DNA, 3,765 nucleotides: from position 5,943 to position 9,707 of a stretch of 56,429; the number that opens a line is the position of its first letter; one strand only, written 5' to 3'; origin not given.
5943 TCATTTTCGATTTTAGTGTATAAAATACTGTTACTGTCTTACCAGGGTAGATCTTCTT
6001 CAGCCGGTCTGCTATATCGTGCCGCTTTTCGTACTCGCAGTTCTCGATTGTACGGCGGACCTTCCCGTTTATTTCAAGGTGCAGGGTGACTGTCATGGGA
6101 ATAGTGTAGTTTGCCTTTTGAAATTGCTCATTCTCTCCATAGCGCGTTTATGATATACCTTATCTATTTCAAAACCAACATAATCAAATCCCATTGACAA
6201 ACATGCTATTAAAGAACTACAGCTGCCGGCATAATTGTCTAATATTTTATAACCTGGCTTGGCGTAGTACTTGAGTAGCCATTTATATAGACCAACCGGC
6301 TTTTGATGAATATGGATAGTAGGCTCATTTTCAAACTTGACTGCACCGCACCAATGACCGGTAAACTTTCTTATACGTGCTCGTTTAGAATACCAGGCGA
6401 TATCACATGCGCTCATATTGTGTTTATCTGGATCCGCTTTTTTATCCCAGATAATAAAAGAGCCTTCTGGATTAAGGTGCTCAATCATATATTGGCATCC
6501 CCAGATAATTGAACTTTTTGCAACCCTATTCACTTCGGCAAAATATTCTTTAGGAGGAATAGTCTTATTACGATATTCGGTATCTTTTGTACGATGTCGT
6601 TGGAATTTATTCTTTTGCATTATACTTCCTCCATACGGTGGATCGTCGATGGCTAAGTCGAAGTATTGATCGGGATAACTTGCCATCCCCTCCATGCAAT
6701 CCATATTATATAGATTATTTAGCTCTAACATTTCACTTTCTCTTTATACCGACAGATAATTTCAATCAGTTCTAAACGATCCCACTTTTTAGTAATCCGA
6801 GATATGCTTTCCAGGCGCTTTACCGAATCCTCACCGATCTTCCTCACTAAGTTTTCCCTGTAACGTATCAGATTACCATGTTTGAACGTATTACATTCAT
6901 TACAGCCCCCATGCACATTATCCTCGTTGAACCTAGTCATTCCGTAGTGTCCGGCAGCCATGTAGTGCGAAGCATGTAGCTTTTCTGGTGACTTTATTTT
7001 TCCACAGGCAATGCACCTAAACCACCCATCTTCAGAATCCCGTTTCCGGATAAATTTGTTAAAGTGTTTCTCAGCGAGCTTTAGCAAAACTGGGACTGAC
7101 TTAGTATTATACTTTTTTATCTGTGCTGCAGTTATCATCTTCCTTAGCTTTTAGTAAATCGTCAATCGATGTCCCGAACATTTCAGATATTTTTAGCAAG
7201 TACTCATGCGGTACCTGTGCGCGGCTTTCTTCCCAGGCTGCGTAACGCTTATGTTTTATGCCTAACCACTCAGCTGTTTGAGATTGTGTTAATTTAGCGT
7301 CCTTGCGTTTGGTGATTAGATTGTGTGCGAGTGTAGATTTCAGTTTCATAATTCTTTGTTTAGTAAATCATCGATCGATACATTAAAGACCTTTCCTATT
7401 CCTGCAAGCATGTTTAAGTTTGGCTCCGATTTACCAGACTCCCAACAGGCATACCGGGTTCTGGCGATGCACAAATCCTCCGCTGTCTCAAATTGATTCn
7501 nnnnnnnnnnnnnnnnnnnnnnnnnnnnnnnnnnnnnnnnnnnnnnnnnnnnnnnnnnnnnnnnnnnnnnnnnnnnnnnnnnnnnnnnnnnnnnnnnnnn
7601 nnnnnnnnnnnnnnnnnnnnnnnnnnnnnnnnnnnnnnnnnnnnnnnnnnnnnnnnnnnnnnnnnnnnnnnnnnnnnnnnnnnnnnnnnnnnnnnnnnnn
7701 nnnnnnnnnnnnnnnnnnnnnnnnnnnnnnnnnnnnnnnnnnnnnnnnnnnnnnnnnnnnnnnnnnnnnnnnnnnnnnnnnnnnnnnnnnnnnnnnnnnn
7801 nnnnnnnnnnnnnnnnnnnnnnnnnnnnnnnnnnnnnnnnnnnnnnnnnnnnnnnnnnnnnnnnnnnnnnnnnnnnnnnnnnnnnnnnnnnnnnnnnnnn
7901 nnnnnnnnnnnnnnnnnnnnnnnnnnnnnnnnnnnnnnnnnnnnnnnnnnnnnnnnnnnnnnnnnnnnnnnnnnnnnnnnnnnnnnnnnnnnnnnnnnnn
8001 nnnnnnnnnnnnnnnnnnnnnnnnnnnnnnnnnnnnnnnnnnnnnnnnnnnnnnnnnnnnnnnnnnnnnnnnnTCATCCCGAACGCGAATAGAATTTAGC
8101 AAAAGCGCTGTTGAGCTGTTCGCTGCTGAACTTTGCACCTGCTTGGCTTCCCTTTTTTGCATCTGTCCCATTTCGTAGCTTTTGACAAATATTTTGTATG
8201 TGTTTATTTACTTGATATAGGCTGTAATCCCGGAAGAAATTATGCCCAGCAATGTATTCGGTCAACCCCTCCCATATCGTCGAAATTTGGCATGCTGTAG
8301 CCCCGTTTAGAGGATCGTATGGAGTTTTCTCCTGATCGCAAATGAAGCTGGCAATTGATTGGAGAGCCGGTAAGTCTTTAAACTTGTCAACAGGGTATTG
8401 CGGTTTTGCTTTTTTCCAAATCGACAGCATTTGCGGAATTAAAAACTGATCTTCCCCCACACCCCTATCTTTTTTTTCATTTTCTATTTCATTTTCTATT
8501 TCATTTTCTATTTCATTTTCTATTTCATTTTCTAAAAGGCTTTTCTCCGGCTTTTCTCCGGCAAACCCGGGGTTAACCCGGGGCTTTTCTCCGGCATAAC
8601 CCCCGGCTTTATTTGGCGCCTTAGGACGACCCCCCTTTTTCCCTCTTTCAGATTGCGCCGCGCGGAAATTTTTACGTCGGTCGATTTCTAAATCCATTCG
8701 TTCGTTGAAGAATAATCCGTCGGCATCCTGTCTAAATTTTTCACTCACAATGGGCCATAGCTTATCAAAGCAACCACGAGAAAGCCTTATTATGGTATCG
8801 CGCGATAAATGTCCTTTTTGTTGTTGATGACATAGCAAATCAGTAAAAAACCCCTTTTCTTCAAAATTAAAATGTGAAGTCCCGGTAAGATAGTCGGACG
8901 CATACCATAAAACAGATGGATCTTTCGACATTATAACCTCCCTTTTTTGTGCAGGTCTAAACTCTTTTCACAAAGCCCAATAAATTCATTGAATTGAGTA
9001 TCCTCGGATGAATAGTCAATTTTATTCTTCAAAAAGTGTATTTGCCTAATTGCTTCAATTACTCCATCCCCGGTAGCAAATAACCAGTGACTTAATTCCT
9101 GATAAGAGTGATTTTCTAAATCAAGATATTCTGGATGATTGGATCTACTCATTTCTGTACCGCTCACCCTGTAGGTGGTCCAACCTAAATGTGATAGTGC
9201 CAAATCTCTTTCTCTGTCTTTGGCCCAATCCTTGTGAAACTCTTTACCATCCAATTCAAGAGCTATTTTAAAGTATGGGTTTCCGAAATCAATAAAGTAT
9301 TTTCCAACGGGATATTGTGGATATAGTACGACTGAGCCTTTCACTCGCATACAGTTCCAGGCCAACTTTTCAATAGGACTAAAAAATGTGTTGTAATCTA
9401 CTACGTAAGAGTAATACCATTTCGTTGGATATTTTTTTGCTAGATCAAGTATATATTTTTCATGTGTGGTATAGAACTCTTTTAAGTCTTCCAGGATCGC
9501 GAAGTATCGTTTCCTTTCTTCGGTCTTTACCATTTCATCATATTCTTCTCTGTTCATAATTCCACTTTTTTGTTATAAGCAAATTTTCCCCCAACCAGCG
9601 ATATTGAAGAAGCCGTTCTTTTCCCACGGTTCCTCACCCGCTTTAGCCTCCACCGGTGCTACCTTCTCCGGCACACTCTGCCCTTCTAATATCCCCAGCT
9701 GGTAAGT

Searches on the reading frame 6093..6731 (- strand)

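Call 93: search_protein_families(library=pfam, proteins=[window:6093-6731:-], max_evalue=0.001)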
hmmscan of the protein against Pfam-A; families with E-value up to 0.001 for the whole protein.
window:6093-6731:- (212 aa): 1 family
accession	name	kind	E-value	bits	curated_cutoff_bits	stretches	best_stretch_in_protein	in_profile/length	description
PF01555.25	N6_N4_Mtase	-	8.2e-12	46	26.7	1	85-198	93-220/221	DNA methylase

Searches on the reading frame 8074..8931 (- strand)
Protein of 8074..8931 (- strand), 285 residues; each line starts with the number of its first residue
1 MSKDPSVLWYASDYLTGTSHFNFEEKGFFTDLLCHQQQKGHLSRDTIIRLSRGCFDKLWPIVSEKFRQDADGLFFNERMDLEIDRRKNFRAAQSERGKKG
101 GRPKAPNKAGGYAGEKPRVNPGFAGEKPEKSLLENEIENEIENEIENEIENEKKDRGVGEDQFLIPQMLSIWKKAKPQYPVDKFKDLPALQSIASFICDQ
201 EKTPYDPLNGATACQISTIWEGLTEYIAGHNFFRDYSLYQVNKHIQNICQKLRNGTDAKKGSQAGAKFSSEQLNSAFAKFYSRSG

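Call 71: search_protein_families(library=pfam, proteins=[window:8074-8931:-], max_evalue=0.001)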
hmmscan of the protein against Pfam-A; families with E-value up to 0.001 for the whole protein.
window:8074-8931:- (285 aa): 1 family
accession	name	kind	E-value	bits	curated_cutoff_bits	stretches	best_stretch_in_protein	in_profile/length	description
PF07120.17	DUF1376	-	0.00096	19.9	30.1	0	11-84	7-86/86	Protein of unknown function (DUF1376)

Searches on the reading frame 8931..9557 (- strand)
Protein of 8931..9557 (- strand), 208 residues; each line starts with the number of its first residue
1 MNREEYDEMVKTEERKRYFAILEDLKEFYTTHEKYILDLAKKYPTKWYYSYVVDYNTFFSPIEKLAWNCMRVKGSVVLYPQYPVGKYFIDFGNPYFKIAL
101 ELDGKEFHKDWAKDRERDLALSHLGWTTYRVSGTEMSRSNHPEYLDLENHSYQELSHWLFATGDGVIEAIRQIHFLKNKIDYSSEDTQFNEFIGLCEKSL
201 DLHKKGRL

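Call 93: search_protein_families(library=pfam, proteins=[window:8931-9557:-], max_evalue=0.001)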
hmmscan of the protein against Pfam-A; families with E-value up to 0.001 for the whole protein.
window:8931-9557:- (208 aa): 2 families
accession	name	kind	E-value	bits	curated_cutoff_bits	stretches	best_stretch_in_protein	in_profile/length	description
PF18741.7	MTES_1575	-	4.8e-10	39.8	38.2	1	78-144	16-89/96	REase_MTES_1575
PF04480.18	DUF559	-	6.1e-09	36.2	20.6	1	66-138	21-95/109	Protein of unknown function (DUF559)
